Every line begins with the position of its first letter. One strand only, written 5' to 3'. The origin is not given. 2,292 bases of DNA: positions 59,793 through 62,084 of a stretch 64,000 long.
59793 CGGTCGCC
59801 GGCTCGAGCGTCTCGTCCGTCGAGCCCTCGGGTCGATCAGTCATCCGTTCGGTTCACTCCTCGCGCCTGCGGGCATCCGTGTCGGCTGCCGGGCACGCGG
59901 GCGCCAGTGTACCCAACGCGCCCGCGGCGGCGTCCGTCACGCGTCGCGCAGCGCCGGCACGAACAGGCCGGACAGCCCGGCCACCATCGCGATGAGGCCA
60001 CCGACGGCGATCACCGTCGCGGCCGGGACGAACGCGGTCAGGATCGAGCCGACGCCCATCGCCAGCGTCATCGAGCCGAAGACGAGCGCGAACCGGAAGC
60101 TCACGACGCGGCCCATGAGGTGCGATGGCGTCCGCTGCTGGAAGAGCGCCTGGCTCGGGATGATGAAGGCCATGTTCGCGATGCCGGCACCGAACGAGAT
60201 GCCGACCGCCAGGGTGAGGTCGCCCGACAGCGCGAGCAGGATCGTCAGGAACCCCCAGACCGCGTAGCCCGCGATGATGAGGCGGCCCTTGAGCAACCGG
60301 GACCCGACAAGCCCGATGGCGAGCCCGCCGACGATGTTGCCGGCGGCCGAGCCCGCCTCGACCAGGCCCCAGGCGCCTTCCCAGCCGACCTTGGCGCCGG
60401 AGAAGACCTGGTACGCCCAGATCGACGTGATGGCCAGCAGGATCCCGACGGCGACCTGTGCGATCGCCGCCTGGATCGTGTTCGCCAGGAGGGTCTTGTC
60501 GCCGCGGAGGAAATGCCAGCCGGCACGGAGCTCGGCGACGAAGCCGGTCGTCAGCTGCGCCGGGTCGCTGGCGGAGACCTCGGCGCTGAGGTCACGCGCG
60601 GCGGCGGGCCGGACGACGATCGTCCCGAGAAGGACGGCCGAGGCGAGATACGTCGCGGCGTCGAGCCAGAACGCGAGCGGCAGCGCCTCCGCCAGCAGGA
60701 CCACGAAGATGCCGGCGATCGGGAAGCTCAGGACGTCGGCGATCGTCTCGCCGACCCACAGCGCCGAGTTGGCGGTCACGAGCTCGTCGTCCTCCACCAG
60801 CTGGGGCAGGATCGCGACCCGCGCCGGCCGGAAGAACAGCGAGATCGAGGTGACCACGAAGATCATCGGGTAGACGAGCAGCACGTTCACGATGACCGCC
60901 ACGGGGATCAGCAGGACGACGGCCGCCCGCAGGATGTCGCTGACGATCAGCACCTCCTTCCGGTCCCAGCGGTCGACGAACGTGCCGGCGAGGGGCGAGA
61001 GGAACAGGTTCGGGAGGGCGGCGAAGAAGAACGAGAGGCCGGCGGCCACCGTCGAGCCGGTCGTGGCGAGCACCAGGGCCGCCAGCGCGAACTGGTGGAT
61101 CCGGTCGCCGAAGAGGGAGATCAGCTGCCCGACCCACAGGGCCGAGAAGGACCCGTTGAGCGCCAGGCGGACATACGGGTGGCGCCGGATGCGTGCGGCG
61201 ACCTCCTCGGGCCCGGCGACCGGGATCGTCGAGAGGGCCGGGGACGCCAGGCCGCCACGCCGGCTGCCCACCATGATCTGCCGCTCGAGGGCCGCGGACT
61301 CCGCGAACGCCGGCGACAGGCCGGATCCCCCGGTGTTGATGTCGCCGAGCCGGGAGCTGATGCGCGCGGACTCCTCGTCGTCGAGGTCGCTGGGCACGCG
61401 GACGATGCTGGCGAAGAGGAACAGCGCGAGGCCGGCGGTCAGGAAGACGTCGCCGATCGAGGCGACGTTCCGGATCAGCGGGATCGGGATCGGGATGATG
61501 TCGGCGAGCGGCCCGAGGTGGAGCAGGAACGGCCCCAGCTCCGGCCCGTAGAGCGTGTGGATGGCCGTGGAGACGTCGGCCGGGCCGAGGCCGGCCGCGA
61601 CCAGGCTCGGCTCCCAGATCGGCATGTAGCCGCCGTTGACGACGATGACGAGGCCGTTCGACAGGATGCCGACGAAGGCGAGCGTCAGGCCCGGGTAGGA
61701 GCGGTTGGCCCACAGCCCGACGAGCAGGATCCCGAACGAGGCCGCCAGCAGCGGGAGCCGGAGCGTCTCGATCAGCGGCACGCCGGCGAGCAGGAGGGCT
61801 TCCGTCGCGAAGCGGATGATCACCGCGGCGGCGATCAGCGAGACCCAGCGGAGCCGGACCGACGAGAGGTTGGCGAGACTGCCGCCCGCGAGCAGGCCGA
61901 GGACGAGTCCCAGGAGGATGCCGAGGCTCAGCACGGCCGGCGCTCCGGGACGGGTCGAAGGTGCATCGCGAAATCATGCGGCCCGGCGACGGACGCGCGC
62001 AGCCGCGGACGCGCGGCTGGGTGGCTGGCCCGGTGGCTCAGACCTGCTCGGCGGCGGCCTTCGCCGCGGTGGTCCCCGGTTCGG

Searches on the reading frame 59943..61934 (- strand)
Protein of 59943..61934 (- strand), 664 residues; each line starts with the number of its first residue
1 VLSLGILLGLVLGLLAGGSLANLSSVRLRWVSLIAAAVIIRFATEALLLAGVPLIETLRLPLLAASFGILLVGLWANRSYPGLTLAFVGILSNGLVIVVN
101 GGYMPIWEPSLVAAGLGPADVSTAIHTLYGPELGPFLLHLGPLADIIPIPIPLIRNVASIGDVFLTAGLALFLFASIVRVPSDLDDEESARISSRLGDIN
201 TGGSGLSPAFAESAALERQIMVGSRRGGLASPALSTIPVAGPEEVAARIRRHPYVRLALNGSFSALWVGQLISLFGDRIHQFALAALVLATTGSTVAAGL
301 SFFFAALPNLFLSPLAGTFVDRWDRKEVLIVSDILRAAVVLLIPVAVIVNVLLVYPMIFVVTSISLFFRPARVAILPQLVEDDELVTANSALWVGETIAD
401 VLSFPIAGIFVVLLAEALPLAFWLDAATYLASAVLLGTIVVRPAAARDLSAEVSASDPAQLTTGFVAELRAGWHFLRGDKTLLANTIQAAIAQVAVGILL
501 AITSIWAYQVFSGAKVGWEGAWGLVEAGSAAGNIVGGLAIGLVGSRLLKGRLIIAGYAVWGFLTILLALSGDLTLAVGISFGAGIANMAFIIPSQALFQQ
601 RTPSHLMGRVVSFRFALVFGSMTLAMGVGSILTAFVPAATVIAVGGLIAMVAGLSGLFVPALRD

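Call 11: search_protein_families(library=pfam, proteins=[window:59943-61934:-], max_evalue=0.01)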
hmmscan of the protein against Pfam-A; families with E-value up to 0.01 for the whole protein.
window:59943-61934:- (664 aa): 3 families
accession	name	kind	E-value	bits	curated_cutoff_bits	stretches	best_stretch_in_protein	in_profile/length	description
PF17248.7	DUF5317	-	9.7e-24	84.5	25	1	26-173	2-150/151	Family of unknown function (DUF5317)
PF07690.21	MFS_1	-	1.3e-16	60.9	33.4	1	266-619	1-340/347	Major Facilitator Superfamily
PF05977.19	MFS_3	-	6.5e-11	41.8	27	1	261-650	10-380/524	Transmembrane secretion effector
